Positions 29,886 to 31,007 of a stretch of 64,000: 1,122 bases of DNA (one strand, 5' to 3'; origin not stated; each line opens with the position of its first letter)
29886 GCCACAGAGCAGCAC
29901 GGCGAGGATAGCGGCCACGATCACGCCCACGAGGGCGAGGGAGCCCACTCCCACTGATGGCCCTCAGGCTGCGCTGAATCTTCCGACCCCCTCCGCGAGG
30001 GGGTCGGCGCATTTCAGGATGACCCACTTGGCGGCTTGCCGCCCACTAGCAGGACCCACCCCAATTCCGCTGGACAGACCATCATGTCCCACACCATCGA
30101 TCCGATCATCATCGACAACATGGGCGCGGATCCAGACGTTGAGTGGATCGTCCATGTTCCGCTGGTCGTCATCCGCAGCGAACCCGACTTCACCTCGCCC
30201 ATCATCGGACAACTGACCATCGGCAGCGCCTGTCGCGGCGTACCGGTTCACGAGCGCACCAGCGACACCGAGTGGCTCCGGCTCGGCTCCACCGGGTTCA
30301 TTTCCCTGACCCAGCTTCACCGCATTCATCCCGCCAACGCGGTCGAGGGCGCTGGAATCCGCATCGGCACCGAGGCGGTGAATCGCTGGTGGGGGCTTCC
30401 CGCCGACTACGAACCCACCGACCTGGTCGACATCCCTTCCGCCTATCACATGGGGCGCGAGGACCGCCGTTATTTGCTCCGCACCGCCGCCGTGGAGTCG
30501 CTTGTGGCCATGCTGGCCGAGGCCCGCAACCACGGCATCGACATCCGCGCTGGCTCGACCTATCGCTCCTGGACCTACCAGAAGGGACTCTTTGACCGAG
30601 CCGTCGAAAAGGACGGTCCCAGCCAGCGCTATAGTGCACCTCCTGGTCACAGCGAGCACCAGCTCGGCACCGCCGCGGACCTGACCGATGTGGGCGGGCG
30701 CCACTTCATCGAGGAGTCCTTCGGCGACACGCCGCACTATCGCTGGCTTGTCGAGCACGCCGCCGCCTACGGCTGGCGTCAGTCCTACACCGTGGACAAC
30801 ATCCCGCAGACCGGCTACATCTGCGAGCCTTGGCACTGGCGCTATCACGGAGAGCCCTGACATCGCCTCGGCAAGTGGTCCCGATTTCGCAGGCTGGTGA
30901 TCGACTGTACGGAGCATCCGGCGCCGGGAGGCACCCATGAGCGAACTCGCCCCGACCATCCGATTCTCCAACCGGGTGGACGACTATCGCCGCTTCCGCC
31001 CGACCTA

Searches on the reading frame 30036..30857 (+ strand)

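Call 81: search_protein_families(library=pfam, proteins=[window:30036-30857:+], max_evalue=0.0001)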
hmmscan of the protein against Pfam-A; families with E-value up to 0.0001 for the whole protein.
window:30036-30857:+ (274 aa): 1 family
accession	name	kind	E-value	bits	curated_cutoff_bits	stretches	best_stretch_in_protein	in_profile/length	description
PF02557.22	VanY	-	4.9e-35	120.6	25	1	147-272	3-131/132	D-alanyl-D-alanine carboxypeptidase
